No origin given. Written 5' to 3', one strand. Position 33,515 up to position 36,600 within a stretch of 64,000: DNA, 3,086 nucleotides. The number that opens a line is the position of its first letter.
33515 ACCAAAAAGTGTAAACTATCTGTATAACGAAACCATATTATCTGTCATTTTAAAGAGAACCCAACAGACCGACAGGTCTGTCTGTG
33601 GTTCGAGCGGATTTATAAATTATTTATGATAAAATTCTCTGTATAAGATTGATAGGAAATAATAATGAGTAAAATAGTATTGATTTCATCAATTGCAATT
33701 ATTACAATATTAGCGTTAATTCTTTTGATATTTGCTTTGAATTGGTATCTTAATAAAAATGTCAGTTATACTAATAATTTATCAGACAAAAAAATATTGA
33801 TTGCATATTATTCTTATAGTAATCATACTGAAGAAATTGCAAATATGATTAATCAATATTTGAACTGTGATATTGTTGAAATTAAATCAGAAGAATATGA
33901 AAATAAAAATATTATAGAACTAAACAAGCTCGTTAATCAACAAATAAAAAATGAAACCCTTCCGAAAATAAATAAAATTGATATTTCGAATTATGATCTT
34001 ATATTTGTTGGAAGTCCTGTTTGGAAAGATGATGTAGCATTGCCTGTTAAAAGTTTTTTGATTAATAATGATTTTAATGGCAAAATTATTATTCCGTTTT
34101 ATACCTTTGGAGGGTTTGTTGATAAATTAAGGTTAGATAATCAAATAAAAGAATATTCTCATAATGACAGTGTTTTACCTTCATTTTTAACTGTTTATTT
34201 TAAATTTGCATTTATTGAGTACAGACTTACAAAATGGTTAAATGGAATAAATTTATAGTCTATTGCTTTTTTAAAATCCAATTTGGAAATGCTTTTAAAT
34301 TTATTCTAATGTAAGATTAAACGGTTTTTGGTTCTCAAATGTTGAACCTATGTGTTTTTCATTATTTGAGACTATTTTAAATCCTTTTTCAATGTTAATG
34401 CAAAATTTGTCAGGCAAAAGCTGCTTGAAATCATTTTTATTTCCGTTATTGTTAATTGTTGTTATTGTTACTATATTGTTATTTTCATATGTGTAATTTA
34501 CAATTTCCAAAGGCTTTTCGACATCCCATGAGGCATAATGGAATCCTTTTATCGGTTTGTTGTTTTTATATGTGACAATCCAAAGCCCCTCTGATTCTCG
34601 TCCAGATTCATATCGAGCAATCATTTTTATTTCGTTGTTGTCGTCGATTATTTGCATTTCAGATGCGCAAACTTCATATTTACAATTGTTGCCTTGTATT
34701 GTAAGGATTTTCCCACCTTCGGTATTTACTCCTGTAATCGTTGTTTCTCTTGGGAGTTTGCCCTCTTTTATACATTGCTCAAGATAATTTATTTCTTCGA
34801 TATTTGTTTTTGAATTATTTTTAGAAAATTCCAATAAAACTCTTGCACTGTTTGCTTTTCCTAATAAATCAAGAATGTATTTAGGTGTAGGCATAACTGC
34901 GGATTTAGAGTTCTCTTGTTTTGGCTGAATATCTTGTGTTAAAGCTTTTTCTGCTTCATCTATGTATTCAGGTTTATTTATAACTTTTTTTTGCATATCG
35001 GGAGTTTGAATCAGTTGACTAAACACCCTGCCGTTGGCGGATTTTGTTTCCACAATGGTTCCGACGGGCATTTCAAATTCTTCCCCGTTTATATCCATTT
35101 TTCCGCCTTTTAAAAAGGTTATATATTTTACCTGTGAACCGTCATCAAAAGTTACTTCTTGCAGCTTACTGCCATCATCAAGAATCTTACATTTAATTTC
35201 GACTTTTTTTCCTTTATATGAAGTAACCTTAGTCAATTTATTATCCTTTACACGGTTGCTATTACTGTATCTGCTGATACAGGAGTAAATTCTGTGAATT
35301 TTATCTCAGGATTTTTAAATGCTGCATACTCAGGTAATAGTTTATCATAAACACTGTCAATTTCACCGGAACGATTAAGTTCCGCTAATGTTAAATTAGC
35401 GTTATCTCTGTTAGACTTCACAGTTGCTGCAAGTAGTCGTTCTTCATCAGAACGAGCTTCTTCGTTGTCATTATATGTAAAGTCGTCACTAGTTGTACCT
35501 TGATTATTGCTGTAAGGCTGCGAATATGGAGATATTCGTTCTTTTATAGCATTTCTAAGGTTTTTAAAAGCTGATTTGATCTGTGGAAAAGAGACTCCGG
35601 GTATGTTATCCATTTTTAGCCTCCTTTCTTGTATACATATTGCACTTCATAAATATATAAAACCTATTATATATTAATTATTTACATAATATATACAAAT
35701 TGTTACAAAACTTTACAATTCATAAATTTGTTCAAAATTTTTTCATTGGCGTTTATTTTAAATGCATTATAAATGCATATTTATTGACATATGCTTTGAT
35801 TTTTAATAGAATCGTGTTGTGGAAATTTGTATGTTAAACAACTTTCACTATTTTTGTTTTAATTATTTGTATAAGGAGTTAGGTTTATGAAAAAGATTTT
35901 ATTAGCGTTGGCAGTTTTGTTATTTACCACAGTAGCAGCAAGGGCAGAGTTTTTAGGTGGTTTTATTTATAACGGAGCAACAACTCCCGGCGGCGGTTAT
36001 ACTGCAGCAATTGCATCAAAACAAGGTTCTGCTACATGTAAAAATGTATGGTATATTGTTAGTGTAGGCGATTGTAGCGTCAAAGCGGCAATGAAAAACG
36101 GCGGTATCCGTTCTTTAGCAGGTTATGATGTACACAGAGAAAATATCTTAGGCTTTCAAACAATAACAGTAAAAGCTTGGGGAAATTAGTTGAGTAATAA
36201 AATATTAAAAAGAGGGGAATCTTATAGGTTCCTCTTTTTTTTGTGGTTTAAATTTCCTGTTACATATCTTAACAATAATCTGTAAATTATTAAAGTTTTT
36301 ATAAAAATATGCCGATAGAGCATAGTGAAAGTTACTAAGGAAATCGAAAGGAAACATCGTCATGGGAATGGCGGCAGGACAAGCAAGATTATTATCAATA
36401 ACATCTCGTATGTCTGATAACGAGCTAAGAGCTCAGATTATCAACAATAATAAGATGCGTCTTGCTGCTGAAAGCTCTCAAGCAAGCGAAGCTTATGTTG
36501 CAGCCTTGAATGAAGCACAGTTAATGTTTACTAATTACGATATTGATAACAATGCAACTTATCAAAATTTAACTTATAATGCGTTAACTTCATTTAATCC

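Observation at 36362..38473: Paralogous pair of large proteins with flagellin-like architecture but no recognisable flagellin sequence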

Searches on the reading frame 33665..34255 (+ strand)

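Call 10: search_protein_families(library=pfam, proteins=[window:33665-34255:+], max_evalue=0.001)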
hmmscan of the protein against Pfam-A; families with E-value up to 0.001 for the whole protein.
window:33665-34255:+ (197 aa): 1 family
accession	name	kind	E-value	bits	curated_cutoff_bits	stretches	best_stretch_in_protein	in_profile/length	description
PF12682.12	Flavodoxin_4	-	8.6e-14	51.7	24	1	43-151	1-115/155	Flavodoxin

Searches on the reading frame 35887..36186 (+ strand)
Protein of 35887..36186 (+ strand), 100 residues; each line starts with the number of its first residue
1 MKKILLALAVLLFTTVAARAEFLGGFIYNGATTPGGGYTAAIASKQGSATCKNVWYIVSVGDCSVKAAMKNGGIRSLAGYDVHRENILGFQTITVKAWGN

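Call 10: search_protein_families(library=pfam, proteins=[window:35887-36186:+], max_evalue=0.001)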
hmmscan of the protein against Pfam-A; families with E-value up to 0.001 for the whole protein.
window:35887-36186:+ (100 aa): 1 family
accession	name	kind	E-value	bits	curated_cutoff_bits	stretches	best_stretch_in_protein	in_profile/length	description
PF13146.11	TRL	-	4.5e-14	52.9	25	1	25-91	1-68/77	TRL-like protein family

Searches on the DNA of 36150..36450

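Call 91: search_rna_families(source=window, start=36150, end=36450, threshold=evalue, max_evalue=1)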
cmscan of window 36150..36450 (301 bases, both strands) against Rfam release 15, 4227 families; matches with E-value up to 1: 3.
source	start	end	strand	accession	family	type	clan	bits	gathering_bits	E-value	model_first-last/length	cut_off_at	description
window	36167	36248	+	RF00558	L20_leader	Cis-reg; leader;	-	23.5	58.7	0.014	1-127/127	no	Ribosomal protein L20 leader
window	36194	36254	+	RF04060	mir-703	Gene; miRNA;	-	21.1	88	0.1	1-67/67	no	mir-703 microRNA precursor family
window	36199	36305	+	RF01808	MicX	Gene; sRNA;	-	18.9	75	0.042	1-194/194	no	MicX Vibrio cholerae sRNA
